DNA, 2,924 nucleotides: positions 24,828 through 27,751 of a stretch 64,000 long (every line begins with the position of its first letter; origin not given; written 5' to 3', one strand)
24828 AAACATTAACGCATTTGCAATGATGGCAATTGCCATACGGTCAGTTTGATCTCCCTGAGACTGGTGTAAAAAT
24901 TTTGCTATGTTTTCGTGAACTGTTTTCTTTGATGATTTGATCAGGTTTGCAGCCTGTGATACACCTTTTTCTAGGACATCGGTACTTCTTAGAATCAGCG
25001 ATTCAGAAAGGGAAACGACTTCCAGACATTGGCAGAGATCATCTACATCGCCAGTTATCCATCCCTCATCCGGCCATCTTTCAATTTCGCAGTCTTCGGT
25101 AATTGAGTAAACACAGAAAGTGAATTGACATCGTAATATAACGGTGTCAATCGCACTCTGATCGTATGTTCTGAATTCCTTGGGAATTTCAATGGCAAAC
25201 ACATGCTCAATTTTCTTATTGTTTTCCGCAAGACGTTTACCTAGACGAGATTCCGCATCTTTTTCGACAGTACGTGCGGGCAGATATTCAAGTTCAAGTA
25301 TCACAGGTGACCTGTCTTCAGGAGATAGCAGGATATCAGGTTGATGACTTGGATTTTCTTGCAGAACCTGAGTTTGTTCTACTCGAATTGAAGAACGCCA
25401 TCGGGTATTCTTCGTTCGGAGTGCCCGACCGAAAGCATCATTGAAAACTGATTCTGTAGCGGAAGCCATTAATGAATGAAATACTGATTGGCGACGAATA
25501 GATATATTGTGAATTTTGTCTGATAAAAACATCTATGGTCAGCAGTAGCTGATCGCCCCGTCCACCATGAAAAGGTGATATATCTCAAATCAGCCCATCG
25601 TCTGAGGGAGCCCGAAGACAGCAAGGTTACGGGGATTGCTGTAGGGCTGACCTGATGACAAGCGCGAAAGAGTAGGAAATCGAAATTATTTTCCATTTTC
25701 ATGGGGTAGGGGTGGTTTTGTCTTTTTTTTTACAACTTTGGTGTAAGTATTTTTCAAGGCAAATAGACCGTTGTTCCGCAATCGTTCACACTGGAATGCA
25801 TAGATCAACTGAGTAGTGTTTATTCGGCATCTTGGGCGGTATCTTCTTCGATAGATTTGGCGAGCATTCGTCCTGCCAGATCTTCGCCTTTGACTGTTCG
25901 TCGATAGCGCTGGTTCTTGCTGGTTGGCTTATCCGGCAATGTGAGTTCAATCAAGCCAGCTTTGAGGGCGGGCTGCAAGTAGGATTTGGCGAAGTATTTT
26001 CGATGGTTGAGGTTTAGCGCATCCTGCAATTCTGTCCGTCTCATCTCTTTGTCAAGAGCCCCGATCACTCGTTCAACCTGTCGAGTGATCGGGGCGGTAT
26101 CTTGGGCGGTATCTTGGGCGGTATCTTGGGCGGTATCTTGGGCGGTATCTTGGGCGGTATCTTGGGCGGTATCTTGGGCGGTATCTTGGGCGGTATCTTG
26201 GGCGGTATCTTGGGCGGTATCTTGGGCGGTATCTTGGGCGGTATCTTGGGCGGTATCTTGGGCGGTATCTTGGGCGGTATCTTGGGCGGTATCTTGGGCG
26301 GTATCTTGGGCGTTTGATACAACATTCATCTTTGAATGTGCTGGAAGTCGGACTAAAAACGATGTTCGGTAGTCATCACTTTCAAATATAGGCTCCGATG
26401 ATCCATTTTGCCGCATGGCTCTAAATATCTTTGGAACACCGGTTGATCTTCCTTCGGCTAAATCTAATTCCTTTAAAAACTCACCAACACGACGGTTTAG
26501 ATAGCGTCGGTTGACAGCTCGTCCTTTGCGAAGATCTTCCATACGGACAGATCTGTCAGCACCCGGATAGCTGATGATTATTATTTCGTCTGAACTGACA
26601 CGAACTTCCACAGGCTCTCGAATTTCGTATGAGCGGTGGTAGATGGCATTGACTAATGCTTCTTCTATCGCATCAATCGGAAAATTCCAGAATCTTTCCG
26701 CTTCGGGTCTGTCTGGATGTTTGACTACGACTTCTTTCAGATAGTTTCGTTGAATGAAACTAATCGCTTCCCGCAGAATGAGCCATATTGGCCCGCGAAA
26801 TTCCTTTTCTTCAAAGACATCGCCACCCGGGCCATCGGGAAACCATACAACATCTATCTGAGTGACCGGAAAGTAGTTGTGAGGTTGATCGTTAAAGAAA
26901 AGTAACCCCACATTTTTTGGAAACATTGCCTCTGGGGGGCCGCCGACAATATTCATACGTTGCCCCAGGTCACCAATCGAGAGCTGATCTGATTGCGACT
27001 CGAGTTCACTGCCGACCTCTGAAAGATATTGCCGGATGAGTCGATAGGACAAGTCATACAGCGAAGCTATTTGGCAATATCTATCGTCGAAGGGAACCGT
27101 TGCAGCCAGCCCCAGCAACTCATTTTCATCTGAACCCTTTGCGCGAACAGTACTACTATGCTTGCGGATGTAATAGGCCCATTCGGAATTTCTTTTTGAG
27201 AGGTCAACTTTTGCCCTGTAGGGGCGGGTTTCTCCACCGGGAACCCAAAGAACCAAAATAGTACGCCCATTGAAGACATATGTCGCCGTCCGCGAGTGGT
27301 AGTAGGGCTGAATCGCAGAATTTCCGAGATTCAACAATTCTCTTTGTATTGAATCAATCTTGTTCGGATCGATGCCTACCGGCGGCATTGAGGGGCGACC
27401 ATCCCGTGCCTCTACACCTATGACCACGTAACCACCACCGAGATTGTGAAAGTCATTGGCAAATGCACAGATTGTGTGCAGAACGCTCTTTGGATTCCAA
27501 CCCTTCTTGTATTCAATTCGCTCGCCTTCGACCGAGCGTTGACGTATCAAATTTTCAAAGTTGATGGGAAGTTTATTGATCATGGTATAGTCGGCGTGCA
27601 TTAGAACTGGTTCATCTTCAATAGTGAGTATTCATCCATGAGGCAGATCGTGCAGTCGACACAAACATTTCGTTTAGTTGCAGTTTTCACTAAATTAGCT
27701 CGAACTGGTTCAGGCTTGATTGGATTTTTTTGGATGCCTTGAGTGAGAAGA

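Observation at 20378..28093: AT-richer ~7.5-kb insertion with IS21 scar, nuclease-like protein, ~1-kaa MTase and AlbA_2/HATPase protein: candidate restriction/defence module of unclear type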

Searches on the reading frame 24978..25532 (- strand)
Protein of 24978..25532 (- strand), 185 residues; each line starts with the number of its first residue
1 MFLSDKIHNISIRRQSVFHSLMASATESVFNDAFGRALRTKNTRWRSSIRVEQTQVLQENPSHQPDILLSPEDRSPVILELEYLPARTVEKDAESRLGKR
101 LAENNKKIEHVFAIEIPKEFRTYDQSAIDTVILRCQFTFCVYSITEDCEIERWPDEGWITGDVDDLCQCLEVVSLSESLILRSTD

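Call 93: search_solved_structures(query=A5, max_evalue=10, show_alignments=2)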
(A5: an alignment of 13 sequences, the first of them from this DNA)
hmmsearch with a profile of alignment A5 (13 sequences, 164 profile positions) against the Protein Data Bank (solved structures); distinct sequences matched with E-value up to 10: 6.
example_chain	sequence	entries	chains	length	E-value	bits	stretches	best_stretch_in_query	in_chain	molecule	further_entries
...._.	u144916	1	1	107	0.76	12.8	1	123-159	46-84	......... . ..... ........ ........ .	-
6dhb_A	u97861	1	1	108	0.78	12.7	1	123-159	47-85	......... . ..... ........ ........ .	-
5f71_A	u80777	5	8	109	0.79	12.7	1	123-159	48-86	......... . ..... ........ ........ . | T-cell immunoglobulin mucin receptor 3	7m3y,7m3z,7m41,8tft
6txz_A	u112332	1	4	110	0.8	12.7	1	123-159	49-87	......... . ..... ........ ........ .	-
8tbb_D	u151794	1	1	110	0.8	12.7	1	123-159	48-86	T-cell immunoglobulin mucin receptor 3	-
7kql_T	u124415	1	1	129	1.1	12.3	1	123-159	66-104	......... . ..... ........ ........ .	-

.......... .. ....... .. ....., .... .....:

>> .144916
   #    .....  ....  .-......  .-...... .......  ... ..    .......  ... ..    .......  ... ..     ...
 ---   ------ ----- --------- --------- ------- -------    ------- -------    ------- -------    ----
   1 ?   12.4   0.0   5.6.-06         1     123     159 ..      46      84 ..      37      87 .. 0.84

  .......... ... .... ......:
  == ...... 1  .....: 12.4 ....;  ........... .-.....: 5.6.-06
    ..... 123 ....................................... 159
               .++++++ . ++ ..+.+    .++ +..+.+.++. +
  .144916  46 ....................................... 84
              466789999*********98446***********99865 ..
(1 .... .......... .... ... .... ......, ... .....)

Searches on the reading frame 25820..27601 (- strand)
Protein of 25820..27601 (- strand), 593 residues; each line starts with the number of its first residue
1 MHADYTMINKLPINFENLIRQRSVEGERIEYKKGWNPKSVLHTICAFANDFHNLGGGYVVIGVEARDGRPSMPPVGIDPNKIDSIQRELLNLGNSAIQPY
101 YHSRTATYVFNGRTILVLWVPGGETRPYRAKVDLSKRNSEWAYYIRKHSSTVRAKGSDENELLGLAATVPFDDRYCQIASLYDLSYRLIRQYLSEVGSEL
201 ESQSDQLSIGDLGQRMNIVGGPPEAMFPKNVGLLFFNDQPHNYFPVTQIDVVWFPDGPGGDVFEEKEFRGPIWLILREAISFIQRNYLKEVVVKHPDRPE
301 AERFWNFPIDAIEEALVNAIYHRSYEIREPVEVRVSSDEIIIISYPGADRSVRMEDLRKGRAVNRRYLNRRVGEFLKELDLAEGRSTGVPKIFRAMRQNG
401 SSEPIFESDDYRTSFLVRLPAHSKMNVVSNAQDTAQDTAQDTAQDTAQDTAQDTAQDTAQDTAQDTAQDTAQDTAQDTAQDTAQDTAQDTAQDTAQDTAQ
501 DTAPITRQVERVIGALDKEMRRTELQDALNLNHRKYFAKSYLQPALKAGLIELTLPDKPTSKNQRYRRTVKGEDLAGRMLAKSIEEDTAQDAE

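Call 6: search_protein_families(library=pfam, proteins=[window:25820-27601:-], max_evalue=0.1)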
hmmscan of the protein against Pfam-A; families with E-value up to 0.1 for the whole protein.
window:25820-27601:- (593 aa): 4 families
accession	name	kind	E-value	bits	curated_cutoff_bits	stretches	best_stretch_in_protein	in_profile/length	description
PF21247.3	Fic-like_C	-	4.1e-23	81.5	27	1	508-568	2-63/64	Filamentation induced by cAMP protein Fic-like, C-terminal domain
PF04326.19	SLFN_AlbA_2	-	3e-12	47.6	25.3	1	25-154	1-117/118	Schlafen, AlbA_2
PF13749.12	HATPase_c_4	-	6.5e-09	36.1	26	1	330-412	3-84/89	Putative ATP-dependent DNA helicase recG C-terminal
PF14947.12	HTH_45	-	0.055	13.9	25.5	0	517-576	17-66/77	Winged helix-turn-helix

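Call 7: search_protein_families(library=padloc, proteins=[window:25820-27601:-], max_evalue=0.1)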
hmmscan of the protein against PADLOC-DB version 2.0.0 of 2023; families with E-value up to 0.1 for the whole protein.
window:25820-27601:- (593 aa): 3 families
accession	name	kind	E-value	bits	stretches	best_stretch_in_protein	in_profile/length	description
PDLC02394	pAgo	-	2e-15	53.6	1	38-413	55-430/1121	-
PDLC02402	Aga_SIR2-PNTD1-PNTD2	-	1.6e-13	47.7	1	167-444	307-584/876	Class I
PDLC02418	Aga_SIR2-Kinase-PNTD1-PNTD2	-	6.5e-09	32.5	1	174-447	173-465/756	Class I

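Call 8: search_protein_families(library=ncbifam, proteins=[window:25820-27601:-], max_evalue=0.1)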
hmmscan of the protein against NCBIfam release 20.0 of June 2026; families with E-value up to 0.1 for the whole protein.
window:25820-27601:- (593 aa): 1 family
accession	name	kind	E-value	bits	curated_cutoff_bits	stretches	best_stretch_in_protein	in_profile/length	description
NF007065.0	PRK09510.1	equivalog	0.041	12.9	213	1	431-499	159-227/387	cell envelope integrity protein TolA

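Call 49: search_protein_families(library=phrogs, proteins=[window:25820-27601:-], max_evalue=0.01)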
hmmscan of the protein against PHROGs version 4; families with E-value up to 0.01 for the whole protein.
window:25820-27601:- (593 aa): 5 families
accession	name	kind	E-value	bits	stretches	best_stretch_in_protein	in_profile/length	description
phrog_12156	-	DNA, RNA and nucleotide metabolism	4.1e-35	122.4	1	23-420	16-400/485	DNA helicase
phrog_8332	-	unknown function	5e-06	27.2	1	425-493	150-218/248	-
phrog_18326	-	unknown function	0.00092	19.8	1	430-501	108-180/203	-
phrog_30374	-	unknown function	0.0022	18.9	1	426-501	96-172/197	-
phrog_2229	-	head and packaging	0.0042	17.4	1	429-516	268-358/428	head maturation protease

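Call 73: find_homologous_proteins(query=window:25820-27601:-)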
Query window:25820-27601:- (593 aa): 3781 proteins with E <= 0.001 among 8000 candidates; the best 120 are listed.
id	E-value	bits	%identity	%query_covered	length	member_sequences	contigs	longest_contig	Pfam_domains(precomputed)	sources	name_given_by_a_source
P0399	7.6e-296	1000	74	99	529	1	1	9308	PF13749.13,PF21247.4,PF04326.20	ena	-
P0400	1.1e-265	901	66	97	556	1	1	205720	PF13749.13,PF21247.4,PF04326.20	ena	-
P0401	1.3e-263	894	66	97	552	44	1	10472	PF13749.13,PF21247.4,PF04326.20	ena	-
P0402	3.5e-260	883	61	97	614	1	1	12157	PF13749.13,PF21247.4,PF04326.20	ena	-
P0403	4.0e-260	882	61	97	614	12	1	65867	PF13749.13,PF21247.4,PF04326.20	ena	-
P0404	3.6e-258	876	60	96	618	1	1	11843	PF13749.13,PF21247.4,PF04326.20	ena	-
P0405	1.4e-257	874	65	97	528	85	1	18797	PF13749.13,PF21247.4,PF04326.20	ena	-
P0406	4.0e-257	872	66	97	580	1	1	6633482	PF13749.13,PF21247.4,PF04326.20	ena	-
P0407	2.8e-256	870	60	98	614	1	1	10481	PF13749.13,PF21247.4,PF04326.20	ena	-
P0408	6.4e-256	868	60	96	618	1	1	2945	PF13749.13,PF21247.4,PF04326.20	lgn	-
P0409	1.0e-255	868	65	97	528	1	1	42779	PF13749.13,PF21247.4,PF04326.20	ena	-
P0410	1.5e-255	867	65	97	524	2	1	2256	PF13749.13,PF21247.4,PF04326.20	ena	-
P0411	2.0e-253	860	60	97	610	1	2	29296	PF13749.13,PF21247.4,PF04326.20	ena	-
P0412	2.2e-253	860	59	97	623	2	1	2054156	PF13749.13,PF21247.4,PF04326.20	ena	-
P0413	1.4e-250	851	65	96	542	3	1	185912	PF13749.13,PF21247.4,PF04326.20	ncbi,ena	-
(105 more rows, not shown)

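Call 74: find_encoding_contigs(protein=P0400, flank=7000, max_places=1)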
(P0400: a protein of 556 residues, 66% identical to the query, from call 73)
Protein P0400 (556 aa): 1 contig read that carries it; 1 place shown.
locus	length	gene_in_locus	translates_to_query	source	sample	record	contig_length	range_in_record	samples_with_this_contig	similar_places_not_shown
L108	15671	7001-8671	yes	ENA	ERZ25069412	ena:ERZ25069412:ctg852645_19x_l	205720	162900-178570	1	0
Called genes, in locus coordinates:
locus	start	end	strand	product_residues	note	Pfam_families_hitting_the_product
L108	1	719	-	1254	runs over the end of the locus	PF13289:SIR2_2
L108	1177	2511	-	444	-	-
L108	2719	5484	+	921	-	PF04313:HSDR_N (faint), PF00270:DEAD, PF04851:ResIII, PF18766:SWI2_SNF2, PF08463:EcoEI_R_C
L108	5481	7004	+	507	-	PF01420:Methylase_S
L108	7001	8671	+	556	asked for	PF04326:SLFN_AlbA_2, PF13749:HATPase_c_4, PF21247:Fic-like_C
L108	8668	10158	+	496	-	PF12161:HsdM_N, PF02384:N6_Mtase, PF01170:UPF0020 (faint), PF07669:Eco57I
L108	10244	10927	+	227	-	PF00929:RNase_T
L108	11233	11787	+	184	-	-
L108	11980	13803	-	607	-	PF02463:SMC_N (faint), PF13175:AAA_15 (faint), PF13476:AAA_23 (faint), PF05729:NACHT (faint), PF13304:AAA_21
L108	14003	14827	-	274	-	-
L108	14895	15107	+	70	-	PF12441:CopG_antitoxin (weak), PF14384:BrnA_antitoxin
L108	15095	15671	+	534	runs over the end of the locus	PF00884:Sulfatase, PF01663:Phosphodiest (faint), PF16347:SGSH_C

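Call 75: find_encoding_contigs(protein=P0406, flank=7000, max_places=1)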
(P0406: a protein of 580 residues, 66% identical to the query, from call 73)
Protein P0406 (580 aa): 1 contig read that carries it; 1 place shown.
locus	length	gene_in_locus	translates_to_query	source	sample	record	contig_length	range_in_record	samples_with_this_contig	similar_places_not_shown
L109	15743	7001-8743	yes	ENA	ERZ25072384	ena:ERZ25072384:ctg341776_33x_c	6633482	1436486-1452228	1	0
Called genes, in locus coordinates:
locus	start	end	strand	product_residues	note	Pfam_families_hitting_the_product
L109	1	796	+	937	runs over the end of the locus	PF04313:HSDR_N (faint), PF04851:ResIII, PF00270:DEAD, PF18766:SWI2_SNF2, PF08463:EcoEI_R_C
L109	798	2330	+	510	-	PF01420:Methylase_S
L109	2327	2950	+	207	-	-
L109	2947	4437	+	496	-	PF12161:HsdM_N, PF02384:N6_Mtase, PF07669:Eco57I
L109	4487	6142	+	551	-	PF13175:AAA_15 (faint), PF13304:AAA_21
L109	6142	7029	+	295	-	-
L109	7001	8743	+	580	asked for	PF04326:SLFN_AlbA_2, PF13749:HATPase_c_4, PF21247:Fic-like_C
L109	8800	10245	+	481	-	PF00884:Sulfatase, PF01663:Phosphodiest (faint), PF16347:SGSH_C (weak)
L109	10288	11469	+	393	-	PF02746:MR_MLE_N, PF13378:MR_MLE_C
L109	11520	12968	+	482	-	PF00171:Aldedh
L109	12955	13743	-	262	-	PF05721:PhyH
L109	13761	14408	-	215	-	-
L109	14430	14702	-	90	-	PF10805:DUF2730 (weak)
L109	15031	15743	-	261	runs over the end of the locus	PF00106:adh_short, PF08659:KR, PF13561:adh_short_C2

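Call 76: find_encoding_contigs(protein=P0412, flank=7000, max_places=1)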
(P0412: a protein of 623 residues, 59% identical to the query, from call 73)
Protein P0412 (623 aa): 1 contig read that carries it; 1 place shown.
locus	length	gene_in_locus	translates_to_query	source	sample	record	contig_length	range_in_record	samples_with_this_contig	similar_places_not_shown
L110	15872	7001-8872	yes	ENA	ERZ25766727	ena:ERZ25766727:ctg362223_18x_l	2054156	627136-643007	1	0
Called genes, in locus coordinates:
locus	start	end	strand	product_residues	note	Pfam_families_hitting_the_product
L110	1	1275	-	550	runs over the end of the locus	-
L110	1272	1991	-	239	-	-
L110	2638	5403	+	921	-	PF00270:DEAD, PF04851:ResIII, PF18766:SWI2_SNF2, PF08463:EcoEI_R_C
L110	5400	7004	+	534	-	PF01420:Methylase_S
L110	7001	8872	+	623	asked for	PF04326:SLFN_AlbA_2, PF13749:HATPase_c_4, PF21247:Fic-like_C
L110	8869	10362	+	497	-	PF12161:HsdM_N, PF02384:N6_Mtase, PF07669:Eco57I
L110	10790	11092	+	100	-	PF22014:DUF6932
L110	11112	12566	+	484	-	PF01381:HTH_3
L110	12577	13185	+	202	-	PF13811:DUF4186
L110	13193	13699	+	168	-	-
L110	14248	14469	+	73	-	-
